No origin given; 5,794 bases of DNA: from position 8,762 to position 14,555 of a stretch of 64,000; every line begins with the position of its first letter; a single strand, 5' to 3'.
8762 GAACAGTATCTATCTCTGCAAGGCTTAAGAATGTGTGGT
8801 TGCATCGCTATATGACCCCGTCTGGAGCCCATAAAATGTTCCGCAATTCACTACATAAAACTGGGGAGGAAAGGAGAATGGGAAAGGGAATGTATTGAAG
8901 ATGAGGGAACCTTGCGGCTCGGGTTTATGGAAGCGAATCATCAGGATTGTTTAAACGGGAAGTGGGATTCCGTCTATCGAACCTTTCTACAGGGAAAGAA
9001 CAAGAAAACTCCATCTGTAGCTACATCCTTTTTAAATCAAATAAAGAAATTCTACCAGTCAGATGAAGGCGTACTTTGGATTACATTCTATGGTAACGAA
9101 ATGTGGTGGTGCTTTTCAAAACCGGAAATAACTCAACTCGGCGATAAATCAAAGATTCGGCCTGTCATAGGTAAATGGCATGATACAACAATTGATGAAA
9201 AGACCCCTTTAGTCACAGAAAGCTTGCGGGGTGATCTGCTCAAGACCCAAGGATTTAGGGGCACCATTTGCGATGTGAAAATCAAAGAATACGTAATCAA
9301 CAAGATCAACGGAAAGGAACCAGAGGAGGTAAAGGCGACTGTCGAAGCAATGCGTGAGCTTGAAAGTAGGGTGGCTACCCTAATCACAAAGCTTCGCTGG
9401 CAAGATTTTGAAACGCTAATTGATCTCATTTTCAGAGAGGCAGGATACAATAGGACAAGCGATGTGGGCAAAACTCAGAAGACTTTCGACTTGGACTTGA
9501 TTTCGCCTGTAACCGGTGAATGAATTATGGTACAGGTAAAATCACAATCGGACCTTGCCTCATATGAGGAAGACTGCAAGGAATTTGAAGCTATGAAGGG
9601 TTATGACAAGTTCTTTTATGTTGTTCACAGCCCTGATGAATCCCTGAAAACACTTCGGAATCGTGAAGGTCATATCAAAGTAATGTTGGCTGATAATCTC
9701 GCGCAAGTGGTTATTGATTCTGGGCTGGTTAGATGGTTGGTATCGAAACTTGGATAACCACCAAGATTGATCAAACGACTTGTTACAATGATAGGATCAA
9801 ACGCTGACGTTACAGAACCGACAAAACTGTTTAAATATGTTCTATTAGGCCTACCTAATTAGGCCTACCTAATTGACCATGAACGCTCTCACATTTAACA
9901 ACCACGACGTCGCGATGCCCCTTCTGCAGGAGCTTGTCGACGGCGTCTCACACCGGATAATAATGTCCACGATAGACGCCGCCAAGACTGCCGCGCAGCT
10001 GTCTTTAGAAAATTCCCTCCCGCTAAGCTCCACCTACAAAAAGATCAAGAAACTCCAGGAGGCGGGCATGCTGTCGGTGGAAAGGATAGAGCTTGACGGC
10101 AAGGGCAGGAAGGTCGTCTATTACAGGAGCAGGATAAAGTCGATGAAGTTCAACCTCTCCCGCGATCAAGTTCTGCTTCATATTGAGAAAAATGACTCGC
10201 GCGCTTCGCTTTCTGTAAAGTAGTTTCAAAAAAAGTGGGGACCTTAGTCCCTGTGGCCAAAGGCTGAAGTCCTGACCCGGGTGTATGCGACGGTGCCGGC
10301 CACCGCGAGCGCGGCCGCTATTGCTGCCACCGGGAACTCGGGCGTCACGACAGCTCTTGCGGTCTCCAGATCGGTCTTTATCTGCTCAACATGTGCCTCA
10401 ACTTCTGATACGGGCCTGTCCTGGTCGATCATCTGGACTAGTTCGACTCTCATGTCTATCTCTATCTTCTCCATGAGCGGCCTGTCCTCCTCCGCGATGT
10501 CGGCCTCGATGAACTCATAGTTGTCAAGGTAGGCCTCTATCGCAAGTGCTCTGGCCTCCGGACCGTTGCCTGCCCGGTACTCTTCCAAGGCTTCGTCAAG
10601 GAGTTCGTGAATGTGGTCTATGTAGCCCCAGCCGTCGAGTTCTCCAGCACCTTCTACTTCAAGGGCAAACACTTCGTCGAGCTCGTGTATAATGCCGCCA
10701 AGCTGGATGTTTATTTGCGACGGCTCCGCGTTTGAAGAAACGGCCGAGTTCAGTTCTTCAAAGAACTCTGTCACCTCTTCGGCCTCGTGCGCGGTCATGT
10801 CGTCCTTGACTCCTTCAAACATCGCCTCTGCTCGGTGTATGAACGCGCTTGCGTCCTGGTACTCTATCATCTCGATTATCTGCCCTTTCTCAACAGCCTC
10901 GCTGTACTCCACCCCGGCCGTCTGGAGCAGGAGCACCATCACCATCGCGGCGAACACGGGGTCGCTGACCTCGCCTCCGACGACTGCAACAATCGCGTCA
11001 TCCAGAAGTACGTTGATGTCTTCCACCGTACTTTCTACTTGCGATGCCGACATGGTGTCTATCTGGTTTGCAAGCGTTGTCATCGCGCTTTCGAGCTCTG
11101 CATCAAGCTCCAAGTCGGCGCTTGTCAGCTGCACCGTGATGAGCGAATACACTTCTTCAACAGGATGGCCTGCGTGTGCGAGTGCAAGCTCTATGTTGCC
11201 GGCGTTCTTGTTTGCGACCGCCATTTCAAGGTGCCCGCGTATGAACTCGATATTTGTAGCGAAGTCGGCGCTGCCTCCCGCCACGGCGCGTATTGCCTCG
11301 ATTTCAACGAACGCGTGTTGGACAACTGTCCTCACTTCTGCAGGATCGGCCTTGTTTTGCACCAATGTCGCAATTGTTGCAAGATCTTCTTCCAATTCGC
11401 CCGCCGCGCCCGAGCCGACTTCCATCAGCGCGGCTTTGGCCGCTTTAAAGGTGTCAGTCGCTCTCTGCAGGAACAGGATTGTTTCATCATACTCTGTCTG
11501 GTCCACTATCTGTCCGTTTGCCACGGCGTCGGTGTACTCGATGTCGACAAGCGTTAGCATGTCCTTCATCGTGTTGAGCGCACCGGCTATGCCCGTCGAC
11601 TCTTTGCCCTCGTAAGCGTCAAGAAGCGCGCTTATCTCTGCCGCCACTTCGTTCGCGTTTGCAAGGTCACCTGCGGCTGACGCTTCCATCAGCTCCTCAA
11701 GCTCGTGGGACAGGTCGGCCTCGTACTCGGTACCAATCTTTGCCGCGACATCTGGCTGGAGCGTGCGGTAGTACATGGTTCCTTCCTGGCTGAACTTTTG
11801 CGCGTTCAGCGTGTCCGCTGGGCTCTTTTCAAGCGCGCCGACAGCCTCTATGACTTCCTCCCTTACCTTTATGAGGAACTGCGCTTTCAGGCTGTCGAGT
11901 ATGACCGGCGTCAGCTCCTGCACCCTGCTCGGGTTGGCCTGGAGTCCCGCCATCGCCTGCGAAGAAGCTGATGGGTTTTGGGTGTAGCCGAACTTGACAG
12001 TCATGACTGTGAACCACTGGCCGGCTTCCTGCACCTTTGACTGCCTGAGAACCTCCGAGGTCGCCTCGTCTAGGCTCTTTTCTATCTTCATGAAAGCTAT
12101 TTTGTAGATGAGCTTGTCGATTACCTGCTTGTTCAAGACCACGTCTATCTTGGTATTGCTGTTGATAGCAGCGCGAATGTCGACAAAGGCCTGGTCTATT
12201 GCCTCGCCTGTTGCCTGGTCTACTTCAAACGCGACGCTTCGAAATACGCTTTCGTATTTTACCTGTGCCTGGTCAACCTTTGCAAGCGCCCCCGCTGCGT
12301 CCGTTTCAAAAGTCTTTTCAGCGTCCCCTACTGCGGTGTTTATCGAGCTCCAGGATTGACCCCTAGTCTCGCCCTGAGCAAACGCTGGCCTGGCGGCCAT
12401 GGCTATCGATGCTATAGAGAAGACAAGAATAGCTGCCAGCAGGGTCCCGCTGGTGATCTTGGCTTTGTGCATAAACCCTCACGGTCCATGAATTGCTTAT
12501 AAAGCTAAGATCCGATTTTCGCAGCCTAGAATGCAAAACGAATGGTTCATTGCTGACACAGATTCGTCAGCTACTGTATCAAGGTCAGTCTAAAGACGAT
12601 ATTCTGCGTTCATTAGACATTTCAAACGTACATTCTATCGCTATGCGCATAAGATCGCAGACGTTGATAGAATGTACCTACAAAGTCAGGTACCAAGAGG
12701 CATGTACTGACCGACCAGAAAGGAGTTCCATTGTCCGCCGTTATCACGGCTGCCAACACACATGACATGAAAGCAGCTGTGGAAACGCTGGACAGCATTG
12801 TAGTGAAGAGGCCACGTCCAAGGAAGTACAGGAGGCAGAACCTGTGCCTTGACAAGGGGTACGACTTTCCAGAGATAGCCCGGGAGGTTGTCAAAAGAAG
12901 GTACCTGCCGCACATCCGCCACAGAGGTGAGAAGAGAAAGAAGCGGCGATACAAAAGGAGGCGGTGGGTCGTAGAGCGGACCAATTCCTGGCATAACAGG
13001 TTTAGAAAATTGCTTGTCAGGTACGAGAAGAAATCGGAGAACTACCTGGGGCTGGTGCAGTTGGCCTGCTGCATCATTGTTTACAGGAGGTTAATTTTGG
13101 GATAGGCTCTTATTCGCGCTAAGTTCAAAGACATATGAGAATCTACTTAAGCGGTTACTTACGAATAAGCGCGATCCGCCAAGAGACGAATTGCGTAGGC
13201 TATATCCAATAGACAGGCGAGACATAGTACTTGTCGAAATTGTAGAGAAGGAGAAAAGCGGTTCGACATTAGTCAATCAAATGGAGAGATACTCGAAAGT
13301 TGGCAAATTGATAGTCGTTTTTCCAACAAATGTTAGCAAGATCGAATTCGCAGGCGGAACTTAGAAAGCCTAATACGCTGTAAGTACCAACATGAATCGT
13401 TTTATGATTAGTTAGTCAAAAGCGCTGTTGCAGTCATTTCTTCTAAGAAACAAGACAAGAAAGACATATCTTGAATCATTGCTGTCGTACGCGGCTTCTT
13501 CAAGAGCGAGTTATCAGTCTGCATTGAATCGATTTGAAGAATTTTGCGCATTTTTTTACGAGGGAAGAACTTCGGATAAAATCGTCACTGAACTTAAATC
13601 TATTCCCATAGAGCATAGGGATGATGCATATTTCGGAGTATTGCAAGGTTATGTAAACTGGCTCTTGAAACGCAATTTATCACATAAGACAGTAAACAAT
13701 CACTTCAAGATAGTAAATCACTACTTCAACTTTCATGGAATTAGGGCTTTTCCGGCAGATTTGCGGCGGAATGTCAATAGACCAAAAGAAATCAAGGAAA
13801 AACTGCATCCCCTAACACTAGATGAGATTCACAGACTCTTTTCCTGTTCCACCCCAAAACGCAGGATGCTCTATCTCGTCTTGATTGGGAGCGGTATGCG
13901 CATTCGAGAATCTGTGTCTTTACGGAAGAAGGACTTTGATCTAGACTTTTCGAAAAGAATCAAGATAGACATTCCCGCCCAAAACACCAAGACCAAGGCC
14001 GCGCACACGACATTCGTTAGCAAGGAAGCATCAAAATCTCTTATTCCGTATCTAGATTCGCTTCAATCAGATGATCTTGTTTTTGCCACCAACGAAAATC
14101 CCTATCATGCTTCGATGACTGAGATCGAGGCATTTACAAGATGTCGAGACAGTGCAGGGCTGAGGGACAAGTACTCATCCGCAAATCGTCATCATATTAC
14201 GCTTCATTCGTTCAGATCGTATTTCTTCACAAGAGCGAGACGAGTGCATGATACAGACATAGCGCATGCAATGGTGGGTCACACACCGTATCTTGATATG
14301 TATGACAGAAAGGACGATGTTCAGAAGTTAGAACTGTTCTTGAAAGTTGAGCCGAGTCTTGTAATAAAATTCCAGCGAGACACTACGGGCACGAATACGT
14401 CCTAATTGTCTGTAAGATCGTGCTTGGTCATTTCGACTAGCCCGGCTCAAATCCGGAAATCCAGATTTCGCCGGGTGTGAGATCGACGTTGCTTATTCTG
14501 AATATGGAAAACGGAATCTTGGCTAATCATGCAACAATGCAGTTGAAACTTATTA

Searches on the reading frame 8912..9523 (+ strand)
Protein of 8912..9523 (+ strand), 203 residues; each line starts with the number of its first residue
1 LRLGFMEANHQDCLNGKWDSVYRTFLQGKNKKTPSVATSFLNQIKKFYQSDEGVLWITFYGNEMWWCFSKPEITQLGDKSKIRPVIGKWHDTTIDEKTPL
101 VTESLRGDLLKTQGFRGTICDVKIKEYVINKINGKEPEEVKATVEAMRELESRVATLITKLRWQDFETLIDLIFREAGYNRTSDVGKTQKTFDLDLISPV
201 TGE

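Call 86: search_protein_families(library=pfam, proteins=[window:8912-9523:+], max_evalue=0.01)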
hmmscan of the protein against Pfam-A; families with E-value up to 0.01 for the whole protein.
window:8912-9523:+ (203 aa): 1 family
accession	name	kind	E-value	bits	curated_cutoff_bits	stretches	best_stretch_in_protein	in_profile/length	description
PF04471.18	Mrr_cat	-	0.0022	18.5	21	0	159-196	2-38/115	Restriction endonuclease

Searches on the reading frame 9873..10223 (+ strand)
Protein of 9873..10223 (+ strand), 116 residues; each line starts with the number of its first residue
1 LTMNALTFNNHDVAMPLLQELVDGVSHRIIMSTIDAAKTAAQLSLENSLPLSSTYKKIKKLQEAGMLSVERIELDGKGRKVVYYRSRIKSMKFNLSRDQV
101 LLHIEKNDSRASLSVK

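Call 86: search_protein_families(library=pfam, proteins=[window:9873-10223:+], max_evalue=0.01)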
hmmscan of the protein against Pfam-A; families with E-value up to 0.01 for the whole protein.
window:9873-10223:+ (116 aa): 1 family
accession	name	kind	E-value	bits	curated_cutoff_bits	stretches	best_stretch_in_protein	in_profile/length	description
PF12840.13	HTH_20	-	0.00039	20.8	27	1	12-69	4-50/51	Helix-turn-helix domain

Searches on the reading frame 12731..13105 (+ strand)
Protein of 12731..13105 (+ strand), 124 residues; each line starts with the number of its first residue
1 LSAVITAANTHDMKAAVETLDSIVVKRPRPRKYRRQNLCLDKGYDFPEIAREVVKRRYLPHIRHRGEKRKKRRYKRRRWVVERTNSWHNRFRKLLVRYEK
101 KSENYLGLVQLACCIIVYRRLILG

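Call 86: search_protein_families(library=pfam, proteins=[window:12731-13105:+], max_evalue=0.01)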
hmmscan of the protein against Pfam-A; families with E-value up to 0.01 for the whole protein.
window:12731-13105:+ (124 aa): 2 families
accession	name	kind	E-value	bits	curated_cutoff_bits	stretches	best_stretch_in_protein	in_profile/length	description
PF01609.27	DDE_Tnp_1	-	2.8e-13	50.5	23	1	2-115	51-198/200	Transposase DDE domain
PF13586.12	DDE_Tnp_1_2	-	3.3e-09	37.5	29.2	1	38-117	1-84/86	Transposase DDE domain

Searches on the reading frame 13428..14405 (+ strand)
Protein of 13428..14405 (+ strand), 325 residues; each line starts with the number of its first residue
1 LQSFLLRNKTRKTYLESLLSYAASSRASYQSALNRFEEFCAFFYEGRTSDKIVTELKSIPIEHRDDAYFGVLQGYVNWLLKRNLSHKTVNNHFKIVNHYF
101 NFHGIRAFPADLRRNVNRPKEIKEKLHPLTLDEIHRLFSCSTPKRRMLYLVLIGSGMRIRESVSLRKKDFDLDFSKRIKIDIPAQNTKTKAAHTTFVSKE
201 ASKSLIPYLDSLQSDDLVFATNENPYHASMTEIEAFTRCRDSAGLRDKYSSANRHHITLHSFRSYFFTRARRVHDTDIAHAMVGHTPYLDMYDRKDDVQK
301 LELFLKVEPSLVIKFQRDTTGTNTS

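Call 86: search_protein_families(library=pfam, proteins=[window:13428-14405:+], max_evalue=0.01)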
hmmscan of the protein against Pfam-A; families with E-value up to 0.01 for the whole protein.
window:13428-14405:+ (325 aa): 3 families
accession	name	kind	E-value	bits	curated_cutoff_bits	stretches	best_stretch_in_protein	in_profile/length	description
PF00589.27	Phage_integrase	-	2.1e-12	47.6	27.1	1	129-286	3-157/172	Phage integrase family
PF02899.23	Phage_int_SAM_1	-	8.3e-05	23.2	22.3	0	73-104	2-34/83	Phage integrase, N-terminal SAM-like domain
PF13102.12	Phage_int_SAM_5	-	0.00018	22.2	22.3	1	23-101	19-80/98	Phage integrase SAM-like domain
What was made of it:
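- On tRNA-targeting integrative element (tyrosine-recombinase type): The only integrase in the window is at 13428-14405, in another island (call 86).
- Checked: A tyrosine integrase does exist in the window, at 13428-14405, in a different island (call 86).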
